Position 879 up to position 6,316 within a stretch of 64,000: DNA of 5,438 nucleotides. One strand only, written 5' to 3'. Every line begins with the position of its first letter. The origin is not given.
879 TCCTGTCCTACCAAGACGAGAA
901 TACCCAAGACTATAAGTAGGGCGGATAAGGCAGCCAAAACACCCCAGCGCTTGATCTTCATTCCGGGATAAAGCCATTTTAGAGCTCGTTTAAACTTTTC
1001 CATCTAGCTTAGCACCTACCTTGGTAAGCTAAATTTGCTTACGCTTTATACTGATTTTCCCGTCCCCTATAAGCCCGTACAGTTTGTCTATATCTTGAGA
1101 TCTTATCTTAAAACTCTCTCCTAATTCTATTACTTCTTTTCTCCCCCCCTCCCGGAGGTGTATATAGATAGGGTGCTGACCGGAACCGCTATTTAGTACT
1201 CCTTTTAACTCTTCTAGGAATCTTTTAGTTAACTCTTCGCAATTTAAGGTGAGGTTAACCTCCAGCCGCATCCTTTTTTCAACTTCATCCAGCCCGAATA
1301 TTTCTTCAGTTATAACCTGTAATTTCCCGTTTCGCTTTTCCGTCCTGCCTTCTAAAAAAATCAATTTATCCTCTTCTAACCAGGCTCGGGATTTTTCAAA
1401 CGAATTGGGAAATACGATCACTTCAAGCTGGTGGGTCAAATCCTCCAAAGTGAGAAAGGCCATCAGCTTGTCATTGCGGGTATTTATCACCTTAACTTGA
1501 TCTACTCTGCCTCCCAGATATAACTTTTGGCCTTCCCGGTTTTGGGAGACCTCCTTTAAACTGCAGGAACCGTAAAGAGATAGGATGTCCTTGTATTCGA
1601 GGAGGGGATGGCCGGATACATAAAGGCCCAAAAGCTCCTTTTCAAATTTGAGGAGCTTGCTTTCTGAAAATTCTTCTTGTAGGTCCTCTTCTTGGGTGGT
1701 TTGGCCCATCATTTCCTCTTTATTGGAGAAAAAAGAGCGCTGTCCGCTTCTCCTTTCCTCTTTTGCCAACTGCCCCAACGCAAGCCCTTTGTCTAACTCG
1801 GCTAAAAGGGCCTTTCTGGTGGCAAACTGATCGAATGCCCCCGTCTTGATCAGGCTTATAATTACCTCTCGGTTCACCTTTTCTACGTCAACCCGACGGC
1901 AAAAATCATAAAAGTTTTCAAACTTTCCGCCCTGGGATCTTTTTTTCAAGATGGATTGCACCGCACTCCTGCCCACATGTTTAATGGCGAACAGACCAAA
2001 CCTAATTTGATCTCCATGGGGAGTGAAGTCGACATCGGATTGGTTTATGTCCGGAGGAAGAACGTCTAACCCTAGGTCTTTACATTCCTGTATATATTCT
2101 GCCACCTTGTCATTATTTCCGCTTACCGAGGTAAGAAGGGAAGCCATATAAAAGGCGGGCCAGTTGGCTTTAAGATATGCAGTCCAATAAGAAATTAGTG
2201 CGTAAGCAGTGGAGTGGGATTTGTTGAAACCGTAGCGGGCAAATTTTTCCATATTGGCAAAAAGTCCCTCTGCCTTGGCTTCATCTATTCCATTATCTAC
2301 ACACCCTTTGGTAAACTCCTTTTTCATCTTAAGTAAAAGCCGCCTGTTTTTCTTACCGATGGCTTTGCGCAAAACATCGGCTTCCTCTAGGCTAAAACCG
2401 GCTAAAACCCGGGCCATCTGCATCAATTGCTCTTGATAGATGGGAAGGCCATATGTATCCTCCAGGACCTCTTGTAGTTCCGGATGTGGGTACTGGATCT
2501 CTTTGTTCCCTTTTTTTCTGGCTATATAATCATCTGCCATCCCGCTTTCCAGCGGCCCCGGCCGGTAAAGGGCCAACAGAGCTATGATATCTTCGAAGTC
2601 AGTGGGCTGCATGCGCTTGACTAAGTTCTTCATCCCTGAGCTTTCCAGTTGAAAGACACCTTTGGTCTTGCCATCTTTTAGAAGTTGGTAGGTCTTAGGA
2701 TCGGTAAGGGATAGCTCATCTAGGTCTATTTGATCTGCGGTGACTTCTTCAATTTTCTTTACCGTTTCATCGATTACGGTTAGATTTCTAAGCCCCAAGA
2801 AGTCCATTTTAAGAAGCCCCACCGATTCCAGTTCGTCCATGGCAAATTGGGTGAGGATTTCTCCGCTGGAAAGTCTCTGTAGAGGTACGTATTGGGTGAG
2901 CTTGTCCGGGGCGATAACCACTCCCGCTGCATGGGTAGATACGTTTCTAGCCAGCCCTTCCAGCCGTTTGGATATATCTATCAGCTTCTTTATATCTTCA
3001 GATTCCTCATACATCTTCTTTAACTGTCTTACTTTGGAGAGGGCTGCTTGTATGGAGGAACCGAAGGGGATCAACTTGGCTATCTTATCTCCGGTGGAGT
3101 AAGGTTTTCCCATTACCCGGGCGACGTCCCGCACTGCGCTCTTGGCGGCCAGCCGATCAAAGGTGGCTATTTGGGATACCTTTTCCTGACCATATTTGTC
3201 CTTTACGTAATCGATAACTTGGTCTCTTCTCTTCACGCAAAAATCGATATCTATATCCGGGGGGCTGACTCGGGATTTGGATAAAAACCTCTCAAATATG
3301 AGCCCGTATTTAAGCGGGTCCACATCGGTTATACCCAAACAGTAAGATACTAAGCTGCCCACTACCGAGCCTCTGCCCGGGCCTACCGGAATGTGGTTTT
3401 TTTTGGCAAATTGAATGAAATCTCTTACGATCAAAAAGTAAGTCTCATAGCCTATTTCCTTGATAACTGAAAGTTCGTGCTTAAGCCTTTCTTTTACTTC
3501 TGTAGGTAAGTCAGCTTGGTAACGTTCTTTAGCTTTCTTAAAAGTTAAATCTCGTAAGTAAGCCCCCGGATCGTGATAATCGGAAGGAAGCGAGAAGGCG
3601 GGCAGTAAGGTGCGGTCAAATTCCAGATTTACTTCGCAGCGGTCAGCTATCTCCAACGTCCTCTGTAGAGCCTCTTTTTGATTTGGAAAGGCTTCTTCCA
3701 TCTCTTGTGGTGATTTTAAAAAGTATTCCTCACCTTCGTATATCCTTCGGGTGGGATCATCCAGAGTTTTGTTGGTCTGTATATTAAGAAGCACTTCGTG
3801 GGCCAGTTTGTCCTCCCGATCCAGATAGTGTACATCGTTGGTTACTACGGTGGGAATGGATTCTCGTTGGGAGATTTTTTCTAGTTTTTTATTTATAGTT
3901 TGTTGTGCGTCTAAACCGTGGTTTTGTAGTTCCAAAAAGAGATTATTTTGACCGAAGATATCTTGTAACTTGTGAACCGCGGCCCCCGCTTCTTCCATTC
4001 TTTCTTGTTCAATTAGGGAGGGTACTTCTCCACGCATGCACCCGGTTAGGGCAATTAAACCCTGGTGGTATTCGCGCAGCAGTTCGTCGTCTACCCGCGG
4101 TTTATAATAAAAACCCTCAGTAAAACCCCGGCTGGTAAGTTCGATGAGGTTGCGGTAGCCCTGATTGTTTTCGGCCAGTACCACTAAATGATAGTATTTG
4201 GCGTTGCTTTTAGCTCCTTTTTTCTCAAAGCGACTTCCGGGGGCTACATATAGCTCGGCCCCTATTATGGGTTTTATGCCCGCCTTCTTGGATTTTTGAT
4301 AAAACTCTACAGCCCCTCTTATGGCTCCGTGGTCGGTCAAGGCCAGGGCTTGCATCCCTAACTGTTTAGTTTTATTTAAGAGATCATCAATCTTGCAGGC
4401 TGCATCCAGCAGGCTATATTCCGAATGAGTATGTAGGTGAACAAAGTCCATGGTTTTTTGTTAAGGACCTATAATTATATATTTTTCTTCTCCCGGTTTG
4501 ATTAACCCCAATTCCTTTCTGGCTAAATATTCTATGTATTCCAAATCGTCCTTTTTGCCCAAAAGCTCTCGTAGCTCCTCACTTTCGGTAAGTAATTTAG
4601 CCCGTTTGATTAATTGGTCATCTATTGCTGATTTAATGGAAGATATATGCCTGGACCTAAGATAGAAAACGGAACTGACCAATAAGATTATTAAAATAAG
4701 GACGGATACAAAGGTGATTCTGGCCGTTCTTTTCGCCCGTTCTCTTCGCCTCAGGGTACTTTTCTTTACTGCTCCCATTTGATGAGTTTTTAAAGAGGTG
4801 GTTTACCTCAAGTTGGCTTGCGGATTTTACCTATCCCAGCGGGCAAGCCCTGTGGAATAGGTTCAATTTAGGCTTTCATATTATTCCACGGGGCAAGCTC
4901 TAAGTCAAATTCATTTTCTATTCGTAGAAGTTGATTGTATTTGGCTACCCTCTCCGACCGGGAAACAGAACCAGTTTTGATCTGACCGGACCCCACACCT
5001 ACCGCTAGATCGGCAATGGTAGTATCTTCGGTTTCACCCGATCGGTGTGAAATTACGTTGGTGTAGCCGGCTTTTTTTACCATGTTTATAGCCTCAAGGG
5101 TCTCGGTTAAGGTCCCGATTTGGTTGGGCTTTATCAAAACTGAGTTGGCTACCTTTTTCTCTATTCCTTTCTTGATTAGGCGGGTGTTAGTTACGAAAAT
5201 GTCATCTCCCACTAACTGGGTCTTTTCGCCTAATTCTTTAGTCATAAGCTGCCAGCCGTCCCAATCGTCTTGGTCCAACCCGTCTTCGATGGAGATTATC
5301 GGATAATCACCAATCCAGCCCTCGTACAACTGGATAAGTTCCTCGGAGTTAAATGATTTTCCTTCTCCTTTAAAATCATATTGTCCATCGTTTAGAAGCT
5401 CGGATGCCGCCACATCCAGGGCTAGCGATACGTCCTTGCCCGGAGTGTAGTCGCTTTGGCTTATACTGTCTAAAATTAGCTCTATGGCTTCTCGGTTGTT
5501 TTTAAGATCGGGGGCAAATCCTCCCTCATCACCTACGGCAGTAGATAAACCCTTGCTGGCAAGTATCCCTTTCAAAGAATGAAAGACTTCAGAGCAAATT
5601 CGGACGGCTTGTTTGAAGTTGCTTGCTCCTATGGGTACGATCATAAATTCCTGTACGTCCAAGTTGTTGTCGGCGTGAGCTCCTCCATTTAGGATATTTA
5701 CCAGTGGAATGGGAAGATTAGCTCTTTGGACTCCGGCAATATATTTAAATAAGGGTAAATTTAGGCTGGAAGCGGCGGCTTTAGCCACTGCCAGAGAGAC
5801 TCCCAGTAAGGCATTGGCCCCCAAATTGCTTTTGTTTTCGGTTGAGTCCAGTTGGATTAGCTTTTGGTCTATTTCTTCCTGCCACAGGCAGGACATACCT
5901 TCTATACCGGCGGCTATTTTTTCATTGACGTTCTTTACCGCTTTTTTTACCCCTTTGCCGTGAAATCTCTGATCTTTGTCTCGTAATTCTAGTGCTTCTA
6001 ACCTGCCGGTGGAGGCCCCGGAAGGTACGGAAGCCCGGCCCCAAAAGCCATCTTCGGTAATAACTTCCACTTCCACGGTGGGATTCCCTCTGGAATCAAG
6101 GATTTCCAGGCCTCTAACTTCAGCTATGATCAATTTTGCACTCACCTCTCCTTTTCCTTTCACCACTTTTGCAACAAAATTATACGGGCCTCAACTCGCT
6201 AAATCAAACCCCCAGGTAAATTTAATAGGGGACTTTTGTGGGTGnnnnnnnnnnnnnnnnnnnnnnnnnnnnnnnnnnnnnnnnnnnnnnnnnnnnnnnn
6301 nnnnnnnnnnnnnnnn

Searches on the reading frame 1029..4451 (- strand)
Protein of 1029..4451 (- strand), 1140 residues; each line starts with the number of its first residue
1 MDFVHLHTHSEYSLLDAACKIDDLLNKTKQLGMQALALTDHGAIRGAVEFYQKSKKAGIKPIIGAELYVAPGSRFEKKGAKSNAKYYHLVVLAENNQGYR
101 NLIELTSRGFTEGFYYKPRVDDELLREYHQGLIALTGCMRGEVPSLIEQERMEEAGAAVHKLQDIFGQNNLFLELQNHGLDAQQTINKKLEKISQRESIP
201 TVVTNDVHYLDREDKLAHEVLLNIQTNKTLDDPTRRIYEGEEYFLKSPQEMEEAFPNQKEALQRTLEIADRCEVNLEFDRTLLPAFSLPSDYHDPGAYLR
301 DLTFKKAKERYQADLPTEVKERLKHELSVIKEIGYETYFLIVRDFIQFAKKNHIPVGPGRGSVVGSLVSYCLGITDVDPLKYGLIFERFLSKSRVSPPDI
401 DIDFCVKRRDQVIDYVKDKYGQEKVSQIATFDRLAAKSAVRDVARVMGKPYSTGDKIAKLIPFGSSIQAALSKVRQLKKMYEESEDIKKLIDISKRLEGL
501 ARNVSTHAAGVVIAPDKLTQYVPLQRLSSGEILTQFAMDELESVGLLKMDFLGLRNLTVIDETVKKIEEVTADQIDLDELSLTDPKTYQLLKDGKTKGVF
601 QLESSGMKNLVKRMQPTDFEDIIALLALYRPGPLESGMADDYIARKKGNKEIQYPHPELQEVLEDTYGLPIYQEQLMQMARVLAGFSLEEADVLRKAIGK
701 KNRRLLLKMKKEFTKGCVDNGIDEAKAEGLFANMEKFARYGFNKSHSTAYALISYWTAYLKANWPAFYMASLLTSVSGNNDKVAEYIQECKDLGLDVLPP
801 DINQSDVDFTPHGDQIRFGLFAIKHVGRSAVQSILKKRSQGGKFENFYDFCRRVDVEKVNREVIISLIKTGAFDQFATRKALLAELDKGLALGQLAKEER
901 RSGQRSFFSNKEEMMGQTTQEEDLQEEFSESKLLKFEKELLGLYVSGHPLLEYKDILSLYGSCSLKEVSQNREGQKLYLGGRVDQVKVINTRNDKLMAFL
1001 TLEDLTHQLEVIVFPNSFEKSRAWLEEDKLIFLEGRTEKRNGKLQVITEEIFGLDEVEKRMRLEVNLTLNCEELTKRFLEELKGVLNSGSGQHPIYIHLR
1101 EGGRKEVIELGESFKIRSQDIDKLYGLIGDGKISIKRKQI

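Call 74: search_protein_families(library=pfam, proteins=[window:1029-4451:-], max_evalue=0.00001)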
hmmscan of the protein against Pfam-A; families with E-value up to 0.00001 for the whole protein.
window:1029-4451:- (1140 aa): 5 families
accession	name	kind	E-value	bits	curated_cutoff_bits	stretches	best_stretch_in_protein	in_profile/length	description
PF07733.18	DNA_pol3_alpha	-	9.5e-104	347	23.9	1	298-553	2-260/260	Bacterial DNA polymerase III alpha NTPase domain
PF17657.6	DNA_pol3_finger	-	1.1e-65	220.5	22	1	556-721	1-166/166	Bacterial DNA polymerase III alpha subunit finger domain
PF02811.25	PHP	-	1.3e-58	198.3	26.4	1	5-178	1-164/164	PHP domain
PF14579.12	HHH_6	-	3.3e-30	104.6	25.6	1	794-880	1-88/90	Helix-hairpin-helix motif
PF01336.31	tRNA_anti-codon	-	8.3e-10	38.9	27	1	980-1051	4-72/75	OB-fold nucleic acid binding domain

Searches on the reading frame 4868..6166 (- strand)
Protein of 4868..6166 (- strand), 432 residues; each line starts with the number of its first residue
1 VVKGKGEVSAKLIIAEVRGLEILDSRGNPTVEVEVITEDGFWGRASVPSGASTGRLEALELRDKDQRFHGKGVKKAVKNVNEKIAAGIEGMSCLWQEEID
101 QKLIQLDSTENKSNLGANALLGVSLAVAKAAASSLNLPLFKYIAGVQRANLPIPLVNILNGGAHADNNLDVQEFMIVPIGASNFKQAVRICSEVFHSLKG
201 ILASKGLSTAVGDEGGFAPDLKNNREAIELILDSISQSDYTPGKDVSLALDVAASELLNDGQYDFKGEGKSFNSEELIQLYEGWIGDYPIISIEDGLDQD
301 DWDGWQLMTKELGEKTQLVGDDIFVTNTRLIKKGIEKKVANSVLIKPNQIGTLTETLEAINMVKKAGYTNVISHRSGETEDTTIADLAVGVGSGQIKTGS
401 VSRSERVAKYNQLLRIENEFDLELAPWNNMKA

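Call 74: search_protein_families(library=pfam, proteins=[window:4868-6166:-], max_evalue=0.00001)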
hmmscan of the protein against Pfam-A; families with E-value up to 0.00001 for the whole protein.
window:4868-6166:- (432 aa): 2 families
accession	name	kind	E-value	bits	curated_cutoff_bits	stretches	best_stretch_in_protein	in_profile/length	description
PF00113.28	Enolase_C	-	2.4e-122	408.3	21.5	1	150-420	3-281/296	Enolase, C-terminal TIM barrel domain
PF03952.21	Enolase_N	-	2.9e-56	189.7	35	1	14-143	1-131/131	Enolase, N-terminal domain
